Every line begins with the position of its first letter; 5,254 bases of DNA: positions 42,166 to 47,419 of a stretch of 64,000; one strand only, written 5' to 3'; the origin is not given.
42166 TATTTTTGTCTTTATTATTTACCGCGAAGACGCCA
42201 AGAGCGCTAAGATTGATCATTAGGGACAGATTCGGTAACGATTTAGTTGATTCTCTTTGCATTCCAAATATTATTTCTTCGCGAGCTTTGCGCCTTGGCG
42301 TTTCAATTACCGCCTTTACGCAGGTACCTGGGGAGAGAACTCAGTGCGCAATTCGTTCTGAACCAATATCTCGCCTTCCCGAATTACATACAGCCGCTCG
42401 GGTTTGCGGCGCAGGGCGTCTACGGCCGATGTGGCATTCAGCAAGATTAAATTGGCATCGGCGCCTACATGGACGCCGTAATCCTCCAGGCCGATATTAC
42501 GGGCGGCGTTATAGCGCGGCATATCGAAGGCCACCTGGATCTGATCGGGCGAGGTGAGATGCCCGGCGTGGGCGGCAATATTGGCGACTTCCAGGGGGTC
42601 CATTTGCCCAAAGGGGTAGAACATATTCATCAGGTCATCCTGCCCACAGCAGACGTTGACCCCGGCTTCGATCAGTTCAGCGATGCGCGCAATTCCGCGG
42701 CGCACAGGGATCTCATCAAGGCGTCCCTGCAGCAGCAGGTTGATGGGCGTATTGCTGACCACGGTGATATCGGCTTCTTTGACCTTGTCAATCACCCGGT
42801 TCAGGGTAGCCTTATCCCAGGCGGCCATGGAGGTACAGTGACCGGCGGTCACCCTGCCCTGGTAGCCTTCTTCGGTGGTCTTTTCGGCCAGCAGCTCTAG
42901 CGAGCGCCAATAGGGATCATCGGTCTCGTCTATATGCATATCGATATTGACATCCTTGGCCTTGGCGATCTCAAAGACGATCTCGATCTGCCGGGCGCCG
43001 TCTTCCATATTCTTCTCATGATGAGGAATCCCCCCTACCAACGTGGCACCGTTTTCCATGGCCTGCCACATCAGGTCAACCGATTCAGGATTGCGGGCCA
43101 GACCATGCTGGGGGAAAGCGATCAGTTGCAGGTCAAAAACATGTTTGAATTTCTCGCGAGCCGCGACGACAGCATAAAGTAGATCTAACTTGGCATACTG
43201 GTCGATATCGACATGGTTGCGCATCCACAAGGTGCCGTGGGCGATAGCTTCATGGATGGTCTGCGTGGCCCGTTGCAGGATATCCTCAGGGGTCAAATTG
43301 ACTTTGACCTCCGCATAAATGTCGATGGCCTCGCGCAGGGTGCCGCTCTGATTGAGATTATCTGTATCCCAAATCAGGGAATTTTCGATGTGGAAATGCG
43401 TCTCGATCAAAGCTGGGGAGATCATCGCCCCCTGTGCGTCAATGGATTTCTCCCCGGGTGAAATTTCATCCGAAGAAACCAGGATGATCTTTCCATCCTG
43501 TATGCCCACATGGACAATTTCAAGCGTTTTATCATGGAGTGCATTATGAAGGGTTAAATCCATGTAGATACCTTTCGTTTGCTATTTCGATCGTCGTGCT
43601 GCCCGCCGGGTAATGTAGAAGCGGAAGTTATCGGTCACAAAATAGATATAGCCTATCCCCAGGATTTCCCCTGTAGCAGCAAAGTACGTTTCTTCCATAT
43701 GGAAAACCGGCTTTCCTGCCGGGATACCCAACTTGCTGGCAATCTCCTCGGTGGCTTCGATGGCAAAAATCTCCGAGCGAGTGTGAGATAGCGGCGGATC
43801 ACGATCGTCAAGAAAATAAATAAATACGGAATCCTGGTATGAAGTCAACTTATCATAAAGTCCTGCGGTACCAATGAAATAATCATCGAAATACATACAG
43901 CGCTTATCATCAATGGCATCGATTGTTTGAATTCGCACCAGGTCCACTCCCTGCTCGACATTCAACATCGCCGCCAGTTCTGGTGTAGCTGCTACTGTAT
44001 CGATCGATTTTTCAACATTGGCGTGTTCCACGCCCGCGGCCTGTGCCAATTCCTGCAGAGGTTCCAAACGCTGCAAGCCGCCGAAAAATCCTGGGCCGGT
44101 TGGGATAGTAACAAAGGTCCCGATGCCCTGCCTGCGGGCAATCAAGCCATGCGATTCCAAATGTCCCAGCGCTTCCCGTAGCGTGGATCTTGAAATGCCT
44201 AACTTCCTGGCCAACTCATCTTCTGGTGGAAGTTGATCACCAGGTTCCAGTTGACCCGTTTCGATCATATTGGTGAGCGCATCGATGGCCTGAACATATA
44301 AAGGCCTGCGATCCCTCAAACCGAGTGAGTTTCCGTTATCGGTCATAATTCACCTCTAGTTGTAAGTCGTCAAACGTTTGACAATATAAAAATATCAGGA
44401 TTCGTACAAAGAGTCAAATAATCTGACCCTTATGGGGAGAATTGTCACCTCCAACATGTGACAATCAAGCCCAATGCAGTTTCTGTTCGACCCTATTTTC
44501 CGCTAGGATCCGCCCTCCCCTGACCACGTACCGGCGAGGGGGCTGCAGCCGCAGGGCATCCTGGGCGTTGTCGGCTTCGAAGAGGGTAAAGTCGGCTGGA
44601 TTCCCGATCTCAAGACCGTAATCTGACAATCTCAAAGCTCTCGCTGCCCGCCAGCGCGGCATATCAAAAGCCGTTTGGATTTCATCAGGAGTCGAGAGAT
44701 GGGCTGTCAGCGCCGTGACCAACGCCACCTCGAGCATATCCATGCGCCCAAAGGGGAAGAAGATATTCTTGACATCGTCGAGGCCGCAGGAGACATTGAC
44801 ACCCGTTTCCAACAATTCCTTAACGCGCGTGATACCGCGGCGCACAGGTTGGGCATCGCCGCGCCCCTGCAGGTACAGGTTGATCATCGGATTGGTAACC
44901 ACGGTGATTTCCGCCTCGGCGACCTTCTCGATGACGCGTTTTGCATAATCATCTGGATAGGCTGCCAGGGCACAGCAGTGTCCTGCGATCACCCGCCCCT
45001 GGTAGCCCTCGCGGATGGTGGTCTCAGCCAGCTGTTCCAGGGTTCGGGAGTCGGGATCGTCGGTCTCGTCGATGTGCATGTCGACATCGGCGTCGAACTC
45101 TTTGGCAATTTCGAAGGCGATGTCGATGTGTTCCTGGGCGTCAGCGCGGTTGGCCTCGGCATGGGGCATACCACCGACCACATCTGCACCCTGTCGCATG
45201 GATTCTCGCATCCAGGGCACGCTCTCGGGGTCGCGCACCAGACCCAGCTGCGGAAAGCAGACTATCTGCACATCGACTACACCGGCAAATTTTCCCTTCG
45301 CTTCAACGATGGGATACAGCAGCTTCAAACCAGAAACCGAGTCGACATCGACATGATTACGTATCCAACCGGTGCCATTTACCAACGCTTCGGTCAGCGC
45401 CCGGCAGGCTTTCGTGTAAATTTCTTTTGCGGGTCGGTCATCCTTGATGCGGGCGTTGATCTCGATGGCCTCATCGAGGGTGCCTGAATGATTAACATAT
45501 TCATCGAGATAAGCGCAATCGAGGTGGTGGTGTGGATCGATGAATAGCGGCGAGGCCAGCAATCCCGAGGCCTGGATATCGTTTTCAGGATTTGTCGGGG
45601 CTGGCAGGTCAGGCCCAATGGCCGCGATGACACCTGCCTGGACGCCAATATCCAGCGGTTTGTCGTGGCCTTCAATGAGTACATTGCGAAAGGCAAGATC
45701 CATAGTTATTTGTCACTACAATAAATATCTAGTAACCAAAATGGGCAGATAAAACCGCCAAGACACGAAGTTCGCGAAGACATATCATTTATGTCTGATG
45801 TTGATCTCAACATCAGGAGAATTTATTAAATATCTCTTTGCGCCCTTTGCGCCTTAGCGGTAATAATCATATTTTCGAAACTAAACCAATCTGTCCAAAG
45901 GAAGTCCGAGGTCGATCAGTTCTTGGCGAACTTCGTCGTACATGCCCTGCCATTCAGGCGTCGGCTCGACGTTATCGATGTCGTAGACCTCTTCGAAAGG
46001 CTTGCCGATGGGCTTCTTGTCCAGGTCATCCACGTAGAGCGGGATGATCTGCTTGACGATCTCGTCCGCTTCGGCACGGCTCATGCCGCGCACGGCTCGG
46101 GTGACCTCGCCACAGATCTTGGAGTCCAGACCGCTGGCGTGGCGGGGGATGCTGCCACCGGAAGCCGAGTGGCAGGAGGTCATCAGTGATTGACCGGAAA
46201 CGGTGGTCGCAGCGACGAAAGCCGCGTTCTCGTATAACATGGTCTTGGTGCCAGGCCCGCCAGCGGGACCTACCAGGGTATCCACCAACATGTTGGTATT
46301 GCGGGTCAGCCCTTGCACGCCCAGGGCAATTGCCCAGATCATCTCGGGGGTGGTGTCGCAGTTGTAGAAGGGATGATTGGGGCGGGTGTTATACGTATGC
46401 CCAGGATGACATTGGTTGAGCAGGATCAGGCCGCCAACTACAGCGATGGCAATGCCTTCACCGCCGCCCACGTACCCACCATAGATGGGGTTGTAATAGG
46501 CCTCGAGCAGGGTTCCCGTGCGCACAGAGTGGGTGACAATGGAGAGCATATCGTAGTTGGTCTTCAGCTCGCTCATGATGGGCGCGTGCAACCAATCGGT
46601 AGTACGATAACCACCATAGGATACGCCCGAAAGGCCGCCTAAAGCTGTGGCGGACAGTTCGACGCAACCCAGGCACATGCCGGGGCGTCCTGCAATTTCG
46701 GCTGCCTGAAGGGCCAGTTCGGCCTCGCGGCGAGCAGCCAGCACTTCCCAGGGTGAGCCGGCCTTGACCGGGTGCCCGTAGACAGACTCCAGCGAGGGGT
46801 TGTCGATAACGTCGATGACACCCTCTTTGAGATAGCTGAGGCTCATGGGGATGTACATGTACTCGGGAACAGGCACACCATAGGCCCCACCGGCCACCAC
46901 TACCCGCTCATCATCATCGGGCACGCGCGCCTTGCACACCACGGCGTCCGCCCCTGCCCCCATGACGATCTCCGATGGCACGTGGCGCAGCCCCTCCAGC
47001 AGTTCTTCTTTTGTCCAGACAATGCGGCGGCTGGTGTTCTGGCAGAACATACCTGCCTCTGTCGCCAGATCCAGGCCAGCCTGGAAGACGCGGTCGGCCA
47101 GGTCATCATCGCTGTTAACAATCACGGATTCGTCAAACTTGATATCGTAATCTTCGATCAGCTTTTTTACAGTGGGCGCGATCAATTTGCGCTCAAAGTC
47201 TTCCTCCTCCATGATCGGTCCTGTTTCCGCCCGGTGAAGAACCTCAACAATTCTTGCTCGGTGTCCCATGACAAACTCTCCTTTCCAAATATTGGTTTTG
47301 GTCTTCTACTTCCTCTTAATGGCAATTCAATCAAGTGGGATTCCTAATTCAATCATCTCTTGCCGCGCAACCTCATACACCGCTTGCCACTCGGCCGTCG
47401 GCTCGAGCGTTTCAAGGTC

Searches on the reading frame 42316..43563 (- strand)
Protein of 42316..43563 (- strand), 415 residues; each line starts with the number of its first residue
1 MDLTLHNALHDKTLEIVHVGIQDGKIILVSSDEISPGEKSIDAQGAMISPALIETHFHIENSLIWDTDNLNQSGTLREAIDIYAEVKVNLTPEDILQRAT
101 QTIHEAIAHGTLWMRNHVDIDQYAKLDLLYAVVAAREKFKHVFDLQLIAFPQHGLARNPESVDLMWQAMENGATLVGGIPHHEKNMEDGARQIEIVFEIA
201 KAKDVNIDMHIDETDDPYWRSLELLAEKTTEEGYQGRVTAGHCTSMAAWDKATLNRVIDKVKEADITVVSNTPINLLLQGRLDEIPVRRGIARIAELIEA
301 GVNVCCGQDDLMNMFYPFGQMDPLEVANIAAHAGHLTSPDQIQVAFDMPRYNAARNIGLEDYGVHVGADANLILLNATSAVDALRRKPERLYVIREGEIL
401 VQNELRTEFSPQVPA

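Call 6: search_protein_families(library=pfam, proteins=[window:42316-43563:-])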
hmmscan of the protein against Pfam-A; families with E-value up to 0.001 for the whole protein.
window:42316-43563:- (415 aa): 2 families
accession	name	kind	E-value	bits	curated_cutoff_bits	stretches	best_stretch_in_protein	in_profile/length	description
PF07969.17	Amidohydro_3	-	8.8e-33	114.9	29.7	1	41-400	3-471/472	Amidohydrolase family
PF01979.26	Amidohydro_1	-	7.3e-17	62.1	25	1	47-399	1-344/345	Amidohydrolase family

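Call 20: search_protein_families(library=ncbifam, proteins=[window:42316-43563:-], max_evalue=1e-10)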
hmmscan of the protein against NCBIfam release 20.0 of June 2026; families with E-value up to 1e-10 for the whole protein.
window:42316-43563:- (415 aa): 7 families
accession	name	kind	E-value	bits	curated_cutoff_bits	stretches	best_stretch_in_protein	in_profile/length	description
NF005748.0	PRK07572.1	subfamily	1.3e-117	393.5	438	1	1-405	2-405/426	cytosine deaminase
NF006685.0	PRK09230.1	subfamily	2.2e-93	313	483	1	8-404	11-408/426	cytosine deaminase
NF004636.0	PRK05985.1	subfamily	1.2e-75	254.8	408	1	11-404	12-392/398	amidohydrolase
NF005759.0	PRK07583.1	equivalog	1.3e-65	221.8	403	1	12-399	36-420/438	cytosine deaminase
NF005312.0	PRK06846.1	subfamily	5.8e-57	193.4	447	1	14-403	30-408/412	amidohydrolase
NF005365.0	PRK06886.1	equivalog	1.4e-37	129.5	340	1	53-325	24-293/327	hypothetical protein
NF004701.0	PRK06038.1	equivalog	5.8e-11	41.7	609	0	14-378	21-368/432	N-ethylammeline chlorohydrolase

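Call 48: search_solved_structures(query=window:42316-43563:-, max_evalue=1e-10)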
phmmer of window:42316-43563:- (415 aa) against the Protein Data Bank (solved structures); distinct sequences matched with E-value up to 1e-10: 13.
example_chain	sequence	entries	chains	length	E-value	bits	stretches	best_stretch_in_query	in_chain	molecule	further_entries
1k6w_A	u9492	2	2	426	1.6e-79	271.2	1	18-403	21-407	Cytosine Deaminase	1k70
3o7u_A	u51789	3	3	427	1.6e-79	271.2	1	18-403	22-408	Cytosine deaminase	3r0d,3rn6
3g77_A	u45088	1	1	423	1e-78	268.5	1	18-403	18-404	Cytosine deaminase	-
1r9z_A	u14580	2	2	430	1.1e-78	268.5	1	18-403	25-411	Cytosine deaminase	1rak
1r9x_A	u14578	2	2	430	1.5e-78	268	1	18-403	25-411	Cytosine deaminase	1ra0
1r9y_A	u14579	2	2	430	2.1e-78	267.5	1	18-403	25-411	Cytosine deaminase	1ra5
4r7w_A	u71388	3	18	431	9.4e-75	255.5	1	19-406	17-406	Cytosine deaminase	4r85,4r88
5akq_A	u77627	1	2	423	5.2e-52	180.6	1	2-405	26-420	N-ISOPROPYLAMMELIDE ISOPROPYL AMIDOHYDROLASE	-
2qt3_A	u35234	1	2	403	2.1e-51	178.6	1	2-405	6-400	N-isopropylammelide isopropyl amidohydrolase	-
4cqb_A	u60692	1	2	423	2.6e-51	178.3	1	2-405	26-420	N-ISOPROPYLAMMELIDE ISOPROPYL AMIDOHYDROLASE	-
4cqc_A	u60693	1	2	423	3.4e-51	177.9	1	2-405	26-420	N-ISOPROPYLAMMELIDE ISOPROPYL AMIDOHYDROLASE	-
4cqd_A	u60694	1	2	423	4.6e-50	174.2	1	2-405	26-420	N-ISOPROPYLAMMELIDE ISOPROPYL AMIDOHYDROLASE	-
6nbo_A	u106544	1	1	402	4e-35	125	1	19-403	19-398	N-isopropylammelide isopropylaminohydrolase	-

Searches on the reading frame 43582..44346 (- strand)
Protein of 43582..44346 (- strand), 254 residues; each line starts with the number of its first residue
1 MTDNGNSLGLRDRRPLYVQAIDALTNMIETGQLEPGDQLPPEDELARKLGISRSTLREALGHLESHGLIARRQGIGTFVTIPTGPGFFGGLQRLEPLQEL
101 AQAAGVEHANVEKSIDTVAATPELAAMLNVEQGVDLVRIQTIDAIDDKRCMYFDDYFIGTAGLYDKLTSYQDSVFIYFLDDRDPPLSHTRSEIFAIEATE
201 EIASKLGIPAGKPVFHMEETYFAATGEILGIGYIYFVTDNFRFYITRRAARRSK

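Call 6: search_protein_families(library=pfam, proteins=[window:43582-44346:-])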
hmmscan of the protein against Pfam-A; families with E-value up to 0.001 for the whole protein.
window:43582-44346:- (254 aa): 11 families
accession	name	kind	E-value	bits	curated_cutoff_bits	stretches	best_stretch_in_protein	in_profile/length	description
PF00392.27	GntR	-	9.7e-24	83.2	27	1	16-79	1-64/64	Bacterial regulatory proteins, gntR family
PF07702.18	UTRA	-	8.8e-18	64.9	23.8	1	114-242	12-141/141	UTRA domain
PF09339.16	HTH_IclR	-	6.2e-06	26.3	22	1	44-71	23-50/52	IclR helix-turn-helix domain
PF01047.28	MarR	-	1.9e-05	24.9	24.6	1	43-73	21-51/59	MarR family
PF13545.12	HTH_Crp_2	-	3.3e-05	24.2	27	1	42-75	25-59/70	Crp-like helix-turn-helix domain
PF01978.25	TrmB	-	4.3e-05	23.7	25.6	0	43-74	26-57/68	Sugar-specific transcriptional regulator TrmB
PF12840.13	HTH_20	-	4.6e-05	23.8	27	0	44-71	23-50/51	Helix-turn-helix domain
PF12802.13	MarR_2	-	0.00014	22.4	27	0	44-72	25-53/61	MarR family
PF13412.12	HTH_24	-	0.00015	21.7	21.9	0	44-69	22-47/48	Winged helix-turn-helix DNA-binding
PF14502.12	HTH_41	-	0.00017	21.4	25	1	36-79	3-48/48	Helix-turn-helix domain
PF25213.1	HVO_A0261_N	-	0.00031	21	35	1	43-94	28-77/86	HVO_A0261 N-terminal domain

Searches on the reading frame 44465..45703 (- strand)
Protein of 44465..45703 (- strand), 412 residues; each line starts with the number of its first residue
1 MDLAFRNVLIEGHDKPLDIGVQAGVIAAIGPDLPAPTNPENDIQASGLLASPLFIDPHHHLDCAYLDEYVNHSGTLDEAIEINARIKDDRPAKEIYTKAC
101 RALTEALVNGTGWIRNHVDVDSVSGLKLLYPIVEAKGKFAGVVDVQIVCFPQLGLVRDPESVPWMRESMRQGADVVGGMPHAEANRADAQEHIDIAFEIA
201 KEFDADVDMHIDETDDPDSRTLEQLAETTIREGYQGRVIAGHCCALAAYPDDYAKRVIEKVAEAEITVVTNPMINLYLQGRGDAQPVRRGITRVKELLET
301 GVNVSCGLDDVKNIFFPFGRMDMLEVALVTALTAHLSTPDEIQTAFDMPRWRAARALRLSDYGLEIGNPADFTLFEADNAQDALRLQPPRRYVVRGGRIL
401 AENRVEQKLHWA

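Call 6: search_protein_families(library=pfam, proteins=[window:44465-45703:-])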
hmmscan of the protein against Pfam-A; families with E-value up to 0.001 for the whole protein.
window:44465-45703:- (412 aa): 2 families
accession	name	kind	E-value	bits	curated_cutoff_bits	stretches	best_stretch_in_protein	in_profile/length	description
PF07969.17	Amidohydro_3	-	6.6e-36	125.2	29.7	1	152-400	216-471/472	Amidohydrolase family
PF01979.26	Amidohydro_1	-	7.2e-14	52.2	25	1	52-379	4-322/345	Amidohydrolase family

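Call 20: search_protein_families(library=ncbifam, proteins=[window:44465-45703:-], max_evalue=1e-10)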
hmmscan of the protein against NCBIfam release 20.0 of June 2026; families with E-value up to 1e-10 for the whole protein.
window:44465-45703:- (412 aa): 6 families
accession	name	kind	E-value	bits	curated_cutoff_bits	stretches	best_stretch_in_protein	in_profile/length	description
NF005748.0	PRK07572.1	subfamily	4.4e-102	342.3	438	1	1-405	2-405/426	cytosine deaminase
NF006685.0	PRK09230.1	subfamily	9.9e-91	304.3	483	1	5-407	8-411/426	cytosine deaminase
NF004636.0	PRK05985.1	subfamily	6.3e-79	265.6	408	1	3-404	5-392/398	amidohydrolase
NF005759.0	PRK07583.1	equivalog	2.4e-69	234.1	403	1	17-401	41-422/438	cytosine deaminase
NF005312.0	PRK06846.1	subfamily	3.5e-48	164.5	447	1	15-403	31-408/412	amidohydrolase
NF005365.0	PRK06886.1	equivalog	1.4e-39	136.1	340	1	55-326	24-295/327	hypothetical protein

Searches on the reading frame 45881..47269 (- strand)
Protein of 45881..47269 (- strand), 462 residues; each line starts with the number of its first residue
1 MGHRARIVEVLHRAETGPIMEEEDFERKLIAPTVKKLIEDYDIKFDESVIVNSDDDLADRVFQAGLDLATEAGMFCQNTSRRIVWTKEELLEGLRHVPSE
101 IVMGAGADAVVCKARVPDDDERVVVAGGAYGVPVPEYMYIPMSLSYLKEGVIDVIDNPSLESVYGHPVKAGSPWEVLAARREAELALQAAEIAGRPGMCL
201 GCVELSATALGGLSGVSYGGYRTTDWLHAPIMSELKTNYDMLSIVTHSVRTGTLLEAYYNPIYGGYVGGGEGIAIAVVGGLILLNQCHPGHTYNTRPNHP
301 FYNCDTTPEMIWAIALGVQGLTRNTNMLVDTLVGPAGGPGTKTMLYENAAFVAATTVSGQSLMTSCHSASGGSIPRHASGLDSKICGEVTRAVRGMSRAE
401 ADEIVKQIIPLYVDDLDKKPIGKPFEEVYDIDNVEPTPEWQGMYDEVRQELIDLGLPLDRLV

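Call 6: search_protein_families(library=pfam, proteins=[window:45881-47269:-])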
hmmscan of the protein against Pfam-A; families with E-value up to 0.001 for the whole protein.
window:45881-47269:- (462 aa): 1 family
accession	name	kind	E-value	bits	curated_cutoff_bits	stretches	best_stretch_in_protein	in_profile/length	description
PF05369.18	MtmB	-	2.9e-93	313.6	25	1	7-456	3-450/450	Monomethylamine methyltransferase MtmB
